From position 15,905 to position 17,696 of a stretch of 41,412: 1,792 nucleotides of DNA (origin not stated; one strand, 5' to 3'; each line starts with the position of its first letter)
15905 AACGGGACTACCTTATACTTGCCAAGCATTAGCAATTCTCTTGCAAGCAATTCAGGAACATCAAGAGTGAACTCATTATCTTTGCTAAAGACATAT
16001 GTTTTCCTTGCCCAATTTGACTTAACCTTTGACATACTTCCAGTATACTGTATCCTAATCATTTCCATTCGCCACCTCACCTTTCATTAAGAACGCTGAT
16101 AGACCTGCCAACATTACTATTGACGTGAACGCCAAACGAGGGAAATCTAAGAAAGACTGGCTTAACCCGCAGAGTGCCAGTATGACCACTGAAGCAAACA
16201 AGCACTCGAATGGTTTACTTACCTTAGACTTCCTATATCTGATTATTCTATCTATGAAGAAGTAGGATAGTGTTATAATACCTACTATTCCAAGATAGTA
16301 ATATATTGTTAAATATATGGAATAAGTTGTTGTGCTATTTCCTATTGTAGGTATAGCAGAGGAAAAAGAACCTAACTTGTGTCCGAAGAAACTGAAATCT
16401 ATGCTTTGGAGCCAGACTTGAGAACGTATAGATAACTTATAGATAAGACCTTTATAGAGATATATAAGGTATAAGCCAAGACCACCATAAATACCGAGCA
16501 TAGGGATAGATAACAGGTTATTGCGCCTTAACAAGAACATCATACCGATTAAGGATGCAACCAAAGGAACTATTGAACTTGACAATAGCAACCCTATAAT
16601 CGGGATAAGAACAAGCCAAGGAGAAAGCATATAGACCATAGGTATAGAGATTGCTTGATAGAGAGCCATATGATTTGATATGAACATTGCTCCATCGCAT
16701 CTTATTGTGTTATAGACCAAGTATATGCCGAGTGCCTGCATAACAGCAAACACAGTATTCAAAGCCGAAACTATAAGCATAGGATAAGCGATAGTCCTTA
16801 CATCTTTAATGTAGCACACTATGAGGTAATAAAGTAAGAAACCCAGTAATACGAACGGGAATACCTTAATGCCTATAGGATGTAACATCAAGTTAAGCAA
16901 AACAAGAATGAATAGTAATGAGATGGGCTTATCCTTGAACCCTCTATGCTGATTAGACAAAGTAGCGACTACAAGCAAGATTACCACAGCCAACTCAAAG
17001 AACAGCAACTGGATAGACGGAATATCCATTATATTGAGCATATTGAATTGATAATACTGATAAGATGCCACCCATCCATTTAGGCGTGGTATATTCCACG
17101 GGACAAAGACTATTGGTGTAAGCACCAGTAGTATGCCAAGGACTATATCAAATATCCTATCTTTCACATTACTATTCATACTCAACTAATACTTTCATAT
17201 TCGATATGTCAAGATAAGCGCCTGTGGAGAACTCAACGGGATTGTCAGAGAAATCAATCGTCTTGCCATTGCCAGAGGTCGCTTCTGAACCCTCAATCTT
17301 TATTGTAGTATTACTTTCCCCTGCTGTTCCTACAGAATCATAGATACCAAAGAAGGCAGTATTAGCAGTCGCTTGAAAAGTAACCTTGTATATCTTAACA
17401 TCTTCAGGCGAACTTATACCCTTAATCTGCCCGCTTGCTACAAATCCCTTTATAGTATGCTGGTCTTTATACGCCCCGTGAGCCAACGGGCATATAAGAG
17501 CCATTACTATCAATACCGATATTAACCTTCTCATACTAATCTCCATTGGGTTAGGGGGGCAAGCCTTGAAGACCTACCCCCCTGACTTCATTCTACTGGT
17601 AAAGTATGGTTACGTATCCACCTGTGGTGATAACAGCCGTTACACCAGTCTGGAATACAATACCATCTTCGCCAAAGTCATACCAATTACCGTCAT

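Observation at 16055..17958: Two Sec-exported paralogs plus a Wzy/WaaL-like 12-TM protein wedged between the capsid and tail genes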

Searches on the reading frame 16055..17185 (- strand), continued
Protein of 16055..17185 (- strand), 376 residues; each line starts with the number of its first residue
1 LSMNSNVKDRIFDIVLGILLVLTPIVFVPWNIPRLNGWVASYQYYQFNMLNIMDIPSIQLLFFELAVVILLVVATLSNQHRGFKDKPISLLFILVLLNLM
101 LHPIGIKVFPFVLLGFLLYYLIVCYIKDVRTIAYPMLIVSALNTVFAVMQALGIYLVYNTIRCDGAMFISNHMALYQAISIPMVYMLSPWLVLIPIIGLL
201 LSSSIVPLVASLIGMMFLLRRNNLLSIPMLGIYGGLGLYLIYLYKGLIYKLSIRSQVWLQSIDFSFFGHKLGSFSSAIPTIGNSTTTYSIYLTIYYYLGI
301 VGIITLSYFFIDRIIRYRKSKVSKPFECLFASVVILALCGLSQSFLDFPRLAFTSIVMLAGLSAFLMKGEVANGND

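Call 71: search_protein_families(library=pfam, alignment_id=A4, max_evalue=0.001)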
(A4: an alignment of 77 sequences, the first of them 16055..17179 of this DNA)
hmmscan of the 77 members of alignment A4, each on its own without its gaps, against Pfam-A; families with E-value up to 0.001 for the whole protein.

A. member 1, window:16055-17179:- (374 aa): 0 families

B. families by the number of members that match (of 77 scanned): 4 families
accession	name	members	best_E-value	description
PF04932.20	Wzy_C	53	1.3e-17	O-Antigen ligase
PF11992.13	TgpA_N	1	6.5e-05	TgpA N-terminal domain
PF05113.18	DUF693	1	0.00022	Protein of unknown function (DUF693)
PF20712.2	CyanoTRADDas_TM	1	0.00042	Cyanobacterial TRADD-N associated 2-Transmembrane domain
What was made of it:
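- On Wzy_C superfamily (Pfam PF04932: WaaL / PglL / Wzy): Of 77 aligned, 53 match Wzy_C, best E 1.3e-17 (call 71).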

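Call 73: find_encoding_contigs(protein=P0100, flank=6000, max_places=2)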
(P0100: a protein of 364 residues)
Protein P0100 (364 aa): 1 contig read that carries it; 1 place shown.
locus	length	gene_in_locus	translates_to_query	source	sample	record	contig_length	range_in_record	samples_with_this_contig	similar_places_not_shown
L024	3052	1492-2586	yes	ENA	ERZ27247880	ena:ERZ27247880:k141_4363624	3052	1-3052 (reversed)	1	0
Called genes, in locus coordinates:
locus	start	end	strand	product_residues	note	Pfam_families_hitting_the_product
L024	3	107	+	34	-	?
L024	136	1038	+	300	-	-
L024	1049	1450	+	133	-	-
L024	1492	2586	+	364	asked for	-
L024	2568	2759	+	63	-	-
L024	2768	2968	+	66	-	-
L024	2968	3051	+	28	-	?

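Call 74: find_encoding_contigs(protein=P0125, flank=6000, max_places=2)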
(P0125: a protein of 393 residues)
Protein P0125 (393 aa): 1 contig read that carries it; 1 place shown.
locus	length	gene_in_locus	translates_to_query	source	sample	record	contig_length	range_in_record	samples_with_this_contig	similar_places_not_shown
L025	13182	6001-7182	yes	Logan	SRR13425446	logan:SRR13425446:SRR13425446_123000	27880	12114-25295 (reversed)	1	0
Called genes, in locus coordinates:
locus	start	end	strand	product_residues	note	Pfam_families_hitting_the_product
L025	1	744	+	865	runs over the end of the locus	PF23802:DUF7178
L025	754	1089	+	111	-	-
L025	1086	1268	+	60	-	-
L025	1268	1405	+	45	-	-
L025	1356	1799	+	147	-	-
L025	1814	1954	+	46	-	-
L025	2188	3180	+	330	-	-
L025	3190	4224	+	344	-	-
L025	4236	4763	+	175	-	-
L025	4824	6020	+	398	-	-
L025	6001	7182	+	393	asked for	PF04932:Wzy_C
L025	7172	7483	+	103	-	-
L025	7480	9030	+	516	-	-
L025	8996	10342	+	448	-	-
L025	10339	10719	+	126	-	-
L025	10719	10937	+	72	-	-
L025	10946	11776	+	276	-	-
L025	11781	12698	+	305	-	-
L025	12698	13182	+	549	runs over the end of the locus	-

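Call 76: search_protein_families(library=pfam, proteins=[L025:4236-4763:+, L025:4824-6020:+, L025:7172-7483:+, L025:3190-4224:+, L025:7480-9030:+, L024:136-1038:+, L024:1049-1450:+, L025:8996-10342:+], max_evalue=0.1)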
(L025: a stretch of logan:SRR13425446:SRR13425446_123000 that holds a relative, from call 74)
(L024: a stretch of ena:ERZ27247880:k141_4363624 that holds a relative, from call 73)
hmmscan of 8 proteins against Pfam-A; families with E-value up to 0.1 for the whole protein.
L025:4236-4763:+ (175 aa): 1 family
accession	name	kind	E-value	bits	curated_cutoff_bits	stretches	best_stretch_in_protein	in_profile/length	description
PF09956.15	Phage_cement_2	-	0.0028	18.4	24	1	53-153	2-94/103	Phage cement protein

L025:4824-6020:+ (398 aa): 0 families

L025:7172-7483:+ (103 aa): 1 family
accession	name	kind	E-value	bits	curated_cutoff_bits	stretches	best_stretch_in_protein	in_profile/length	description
PF21974.1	SPN1_m3Gcap_bd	-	0.091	13.2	27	0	26-91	23-87/179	Snurportin1, m3G cap-binding domain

L025:3190-4224:+ (344 aa): 0 families

L025:7480-9030:+ (516 aa): 0 families

L024:136-1038:+ (300 aa): 1 family
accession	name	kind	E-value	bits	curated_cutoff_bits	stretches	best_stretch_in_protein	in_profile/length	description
PF06438.17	HasA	-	0.024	14.7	26.3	1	61-117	3-56/206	Heme-binding protein A (HasA)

L024:1049-1450:+ (133 aa): 0 families

L025:8996-10342:+ (448 aa): 0 families
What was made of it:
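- In a distant phage (L025), a signal-peptide protein right after the capsid gene has a sub-threshold Phage_cement_2 match, E 0.0028, and a Wzy_C gene lies two genes downstream (calls 74, 76).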

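Call 86: find_encoding_contigs(protein=P0144, flank=6000, max_places=1)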
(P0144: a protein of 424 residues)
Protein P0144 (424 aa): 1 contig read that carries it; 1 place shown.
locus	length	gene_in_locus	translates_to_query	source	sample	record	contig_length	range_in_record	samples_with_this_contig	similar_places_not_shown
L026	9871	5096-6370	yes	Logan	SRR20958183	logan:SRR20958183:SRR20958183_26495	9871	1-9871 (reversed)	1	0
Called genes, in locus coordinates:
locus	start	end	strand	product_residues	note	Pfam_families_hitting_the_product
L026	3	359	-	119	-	?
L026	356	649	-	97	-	-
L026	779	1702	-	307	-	PF03837:RecT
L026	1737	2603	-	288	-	PF09588:YqaJ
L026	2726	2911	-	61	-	-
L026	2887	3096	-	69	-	-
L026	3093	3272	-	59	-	-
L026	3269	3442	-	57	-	-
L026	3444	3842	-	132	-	-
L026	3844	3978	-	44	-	-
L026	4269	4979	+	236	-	-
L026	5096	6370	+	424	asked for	PF04932:Wzy_C (weak)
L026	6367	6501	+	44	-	-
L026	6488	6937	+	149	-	-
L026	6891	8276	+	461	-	PF03237:Terminase_6N, PF05127:NAT10_TcmA_helicase (faint), PF17289:Terminase_6C (weak)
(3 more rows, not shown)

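Call 87: find_encoding_contigs(protein=P0112, flank=6000, max_places=1)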
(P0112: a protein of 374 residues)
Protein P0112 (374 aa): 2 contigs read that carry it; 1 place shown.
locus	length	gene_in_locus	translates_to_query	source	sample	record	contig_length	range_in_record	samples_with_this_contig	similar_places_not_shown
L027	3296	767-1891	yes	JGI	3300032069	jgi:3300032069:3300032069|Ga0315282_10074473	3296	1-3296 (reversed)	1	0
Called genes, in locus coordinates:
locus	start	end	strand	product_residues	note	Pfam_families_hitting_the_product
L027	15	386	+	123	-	-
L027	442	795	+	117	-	-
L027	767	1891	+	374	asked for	-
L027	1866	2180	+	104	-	-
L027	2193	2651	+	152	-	-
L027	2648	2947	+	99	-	-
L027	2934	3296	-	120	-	?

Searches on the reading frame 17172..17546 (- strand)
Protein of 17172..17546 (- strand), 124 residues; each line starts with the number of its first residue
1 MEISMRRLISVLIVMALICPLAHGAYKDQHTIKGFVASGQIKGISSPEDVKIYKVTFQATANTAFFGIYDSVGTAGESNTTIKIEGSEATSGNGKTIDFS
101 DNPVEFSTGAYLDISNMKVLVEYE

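Call 4: search_protein_families(library=pfam, proteins=[window:17172-17546:-], max_evalue=0.1)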
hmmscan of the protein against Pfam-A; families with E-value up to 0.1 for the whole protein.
window:17172-17546:- (124 aa): 1 family
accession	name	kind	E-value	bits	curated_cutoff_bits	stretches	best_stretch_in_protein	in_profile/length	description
PF01054.23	MMTV_SAg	-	0.057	14.1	25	0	88-120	43-74/92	Mouse mammary tumour virus superantigen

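Call 5: search_protein_families(library=phrogs, proteins=[window:17172-17546:-], max_evalue=0.01)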
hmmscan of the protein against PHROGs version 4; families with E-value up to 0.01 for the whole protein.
window:17172-17546:- (124 aa): 0 families

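Call 6: search_protein_families(library=ncbifam, proteins=[window:17172-17546:-], max_evalue=1)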
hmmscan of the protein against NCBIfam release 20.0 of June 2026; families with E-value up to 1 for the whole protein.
window:17172-17546:- (124 aa): 0 families

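Call 66: search_dna_similar(query=window:17175-17474:-, collection=phages, mode=protein, max_evalue=10, max_rows=15)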
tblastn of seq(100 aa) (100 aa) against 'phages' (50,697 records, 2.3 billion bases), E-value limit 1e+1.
No match.
